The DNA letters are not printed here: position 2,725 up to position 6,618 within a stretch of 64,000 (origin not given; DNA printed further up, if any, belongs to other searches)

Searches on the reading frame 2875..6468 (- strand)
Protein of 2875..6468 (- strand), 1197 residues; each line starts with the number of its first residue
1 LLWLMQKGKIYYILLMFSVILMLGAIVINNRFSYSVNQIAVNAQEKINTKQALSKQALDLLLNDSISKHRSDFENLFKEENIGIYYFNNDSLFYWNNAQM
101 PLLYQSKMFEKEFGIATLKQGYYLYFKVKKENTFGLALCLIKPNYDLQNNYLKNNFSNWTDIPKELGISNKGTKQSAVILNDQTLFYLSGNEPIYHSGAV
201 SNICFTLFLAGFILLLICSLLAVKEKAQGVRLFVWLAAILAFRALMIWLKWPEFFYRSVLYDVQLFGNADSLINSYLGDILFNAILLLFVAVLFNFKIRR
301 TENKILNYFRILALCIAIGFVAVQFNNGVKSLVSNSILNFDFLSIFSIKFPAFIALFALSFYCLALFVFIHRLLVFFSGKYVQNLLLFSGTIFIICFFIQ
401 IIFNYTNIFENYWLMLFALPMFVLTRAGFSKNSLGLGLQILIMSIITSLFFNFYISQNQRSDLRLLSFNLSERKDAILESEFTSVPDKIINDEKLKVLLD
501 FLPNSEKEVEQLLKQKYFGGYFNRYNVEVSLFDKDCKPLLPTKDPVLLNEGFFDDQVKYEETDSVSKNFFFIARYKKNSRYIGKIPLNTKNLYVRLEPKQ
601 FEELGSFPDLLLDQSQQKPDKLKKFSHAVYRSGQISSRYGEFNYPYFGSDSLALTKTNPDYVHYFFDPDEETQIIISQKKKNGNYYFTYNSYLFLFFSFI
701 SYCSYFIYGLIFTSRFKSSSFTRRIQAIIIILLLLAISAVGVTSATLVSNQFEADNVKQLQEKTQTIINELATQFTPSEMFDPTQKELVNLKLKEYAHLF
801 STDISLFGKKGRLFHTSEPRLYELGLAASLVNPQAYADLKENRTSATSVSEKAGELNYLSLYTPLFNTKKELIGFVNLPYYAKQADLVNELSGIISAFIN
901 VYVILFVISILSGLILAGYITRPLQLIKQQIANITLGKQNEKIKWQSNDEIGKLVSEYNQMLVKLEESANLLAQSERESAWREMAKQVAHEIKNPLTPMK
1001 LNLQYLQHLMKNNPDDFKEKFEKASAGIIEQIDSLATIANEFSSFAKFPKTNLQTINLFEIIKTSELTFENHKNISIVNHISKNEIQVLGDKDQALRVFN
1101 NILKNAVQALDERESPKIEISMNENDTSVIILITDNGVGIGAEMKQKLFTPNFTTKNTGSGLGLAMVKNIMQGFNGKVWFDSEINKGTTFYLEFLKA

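Call 98: search_protein_families(library=pfam, proteins=[window:2875-6468:-], max_evalue=0.00001)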
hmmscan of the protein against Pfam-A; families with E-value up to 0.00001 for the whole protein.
window:2875-6468:- (1197 aa): 4 families
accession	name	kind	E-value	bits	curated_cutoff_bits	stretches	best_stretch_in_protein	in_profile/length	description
PF02518.31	HATPase_c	-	2.8e-21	76.5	26.4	1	1090-1194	1-107/111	Histidine kinase-, DNA gyrase B-, and HSP90-like ATPase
PF14501.12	HATPase_c_5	-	1.1e-09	38.5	22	1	1097-1183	8-91/102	GHKL domain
PF00512.31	HisKA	-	1.6e-07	31.7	26.9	1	981-1047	2-62/66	His Kinase A (phospho-acceptor) domain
PF00672.30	HAMP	-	9.2e-06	26.3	25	0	916-967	2-53/53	HAMP domain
